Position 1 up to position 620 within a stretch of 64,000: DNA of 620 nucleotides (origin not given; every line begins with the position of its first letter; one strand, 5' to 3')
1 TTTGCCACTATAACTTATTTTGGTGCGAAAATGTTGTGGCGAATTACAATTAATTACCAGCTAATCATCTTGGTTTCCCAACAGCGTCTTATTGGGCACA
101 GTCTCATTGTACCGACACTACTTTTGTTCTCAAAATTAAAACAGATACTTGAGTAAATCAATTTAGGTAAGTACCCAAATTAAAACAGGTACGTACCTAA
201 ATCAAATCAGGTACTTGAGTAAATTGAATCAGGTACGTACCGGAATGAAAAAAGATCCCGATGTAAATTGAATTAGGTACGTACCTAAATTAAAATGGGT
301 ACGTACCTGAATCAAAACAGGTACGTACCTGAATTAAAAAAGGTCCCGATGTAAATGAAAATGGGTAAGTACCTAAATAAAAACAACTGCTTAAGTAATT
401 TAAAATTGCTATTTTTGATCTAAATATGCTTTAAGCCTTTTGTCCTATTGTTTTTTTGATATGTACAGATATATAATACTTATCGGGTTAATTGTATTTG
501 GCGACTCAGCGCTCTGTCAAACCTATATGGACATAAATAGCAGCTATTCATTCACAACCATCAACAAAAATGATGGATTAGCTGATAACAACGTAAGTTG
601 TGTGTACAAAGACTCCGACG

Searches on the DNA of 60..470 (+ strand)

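Call 31: search_rna_families(source=window, start=60, end=470, threshold=evalue, max_evalue=10)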
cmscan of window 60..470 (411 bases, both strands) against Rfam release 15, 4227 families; matches with E-value up to 10: 19.
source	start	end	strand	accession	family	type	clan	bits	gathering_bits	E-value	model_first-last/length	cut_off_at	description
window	188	322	+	RF02729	JA01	Gene; sRNA;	-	32.9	111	0.00082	1-153/153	no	Aggregatibacter sRNA JA01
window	178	266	-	RF02430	SpF19_sRNA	Gene; sRNA;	-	22.2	60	0.12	1-99/99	no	Streptococcus sRNA SpF19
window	268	315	+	RF04154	mir-1277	Gene; miRNA;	-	19.6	81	0.51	15-62/78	no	mir-1277 microRNA precursor family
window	266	317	-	RF03999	mir-7883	Gene; miRNA;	-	19.2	50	0.52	1-57/57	no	mir-7883 microRNA precursor family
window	295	429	+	RF02446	SpR18_sRNA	Gene; sRNA;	-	18.1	60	7.6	1-132/132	no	Streptococcus sRNA SpR18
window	266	339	+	RF00951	mir-1302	Gene; miRNA;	-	18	62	4.9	1-52/52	no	mir-1302 microRNA precursor family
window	268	337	+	RF03421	mir-2558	Gene; miRNA;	-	17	70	1.3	1-84/84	no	mir-2558 microRNA precursor family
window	162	224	-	RF03913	mir-992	Gene; miRNA;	-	17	79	1.4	1-86/86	no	mir-992 microRNA precursor family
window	268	315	+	RF04262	MIR1319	Gene; miRNA;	-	16.6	116.6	2.8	36-86/119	no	MIR1319 microRNA precursor family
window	211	332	-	RF02981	FTHFS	Cis-reg;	-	16.5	72.6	4.5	1-117/117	no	FTHFS RNA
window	153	208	-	RF03905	MIR6149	Gene; miRNA;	-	16.3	100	2.7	1-99/99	no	MIR6149 microRNA precursor family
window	181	313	+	RF02320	TtnuHACA13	Gene; snRNA; snoRNA; HACA-box;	-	16.2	100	3.4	1-134/134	no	Tetrahymena snoRNA TtnuHACA13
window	183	246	-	RF03556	mir-559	Gene; miRNA;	-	16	95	3.1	1-91/91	no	mir-559 microRNA precursor family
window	154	207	-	RF01413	miR-430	Gene; miRNA;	CL00096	15.9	47.3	3.9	1-70/70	no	miR-430 microRNA precursor family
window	154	231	-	RF03743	MIR7696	Gene; miRNA;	-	15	83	6.2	1-88/88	no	MIR7696 microRNA precursor family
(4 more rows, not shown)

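Call 34: search_rna_families(source=window, start=150, end=360, threshold=evalue, max_evalue=0.01, show_alignments=1)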
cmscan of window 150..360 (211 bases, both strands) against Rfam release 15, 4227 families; matches with E-value up to 0.01: 6.
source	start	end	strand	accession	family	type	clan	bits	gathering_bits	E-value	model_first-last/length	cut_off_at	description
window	158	315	-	RF04205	MIR2606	Gene; miRNA;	-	36.1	139.7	0.00035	1-165/165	no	MIR2606 microRNA precursor family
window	166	308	-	RF04208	MIR8742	Gene; miRNA;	-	32.9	130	1.2e-05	1-131/131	no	MIR8742 microRNA precursor family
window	188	322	+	RF02729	JA01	Gene; sRNA;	-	32.9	111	0.00042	1-153/153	no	Aggregatibacter sRNA JA01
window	165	307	+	RF04208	MIR8742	Gene; miRNA;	-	28.2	130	0.00026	1-131/131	no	MIR8742 microRNA precursor family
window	166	307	+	RF03556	mir-559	Gene; miRNA;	-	27.2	95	0.0018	1-91/91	no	mir-559 microRNA precursor family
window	161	313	-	RF03839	MIR2599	Gene; miRNA;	-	25.7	120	0.0045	1-132/132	no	MIR2599 microRNA precursor family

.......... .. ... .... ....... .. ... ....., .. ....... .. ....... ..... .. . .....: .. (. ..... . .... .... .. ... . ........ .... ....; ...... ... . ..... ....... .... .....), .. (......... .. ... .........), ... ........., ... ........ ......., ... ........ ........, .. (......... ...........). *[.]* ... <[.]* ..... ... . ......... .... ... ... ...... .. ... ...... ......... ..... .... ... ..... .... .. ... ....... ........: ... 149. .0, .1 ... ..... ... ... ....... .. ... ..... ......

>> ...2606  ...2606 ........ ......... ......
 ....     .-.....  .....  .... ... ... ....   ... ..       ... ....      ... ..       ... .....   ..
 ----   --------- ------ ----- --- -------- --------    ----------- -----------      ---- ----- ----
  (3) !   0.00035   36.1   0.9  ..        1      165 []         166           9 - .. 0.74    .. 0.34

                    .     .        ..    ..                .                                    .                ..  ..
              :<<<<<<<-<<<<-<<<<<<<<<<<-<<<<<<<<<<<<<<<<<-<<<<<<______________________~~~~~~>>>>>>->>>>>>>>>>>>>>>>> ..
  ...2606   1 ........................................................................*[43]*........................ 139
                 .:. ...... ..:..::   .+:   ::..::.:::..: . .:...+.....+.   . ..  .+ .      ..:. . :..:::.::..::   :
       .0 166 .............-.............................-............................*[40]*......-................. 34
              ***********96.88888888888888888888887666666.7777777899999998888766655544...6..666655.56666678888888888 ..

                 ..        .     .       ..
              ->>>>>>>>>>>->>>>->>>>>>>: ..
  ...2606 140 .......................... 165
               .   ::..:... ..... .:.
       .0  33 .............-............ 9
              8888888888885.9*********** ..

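Call 62: search_dna_similar(query=window:133-396:+, collection=plasmids, mode=distant, max_evalue=0.001, max_rows=15)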
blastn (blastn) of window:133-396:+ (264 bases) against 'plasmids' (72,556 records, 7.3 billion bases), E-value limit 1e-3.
No match.

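Call 63: search_dna_similar(query=window:133-396:+, collection=phages, mode=distant, max_evalue=0.001, max_rows=15)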
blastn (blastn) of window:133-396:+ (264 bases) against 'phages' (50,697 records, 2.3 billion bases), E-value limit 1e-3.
No match.
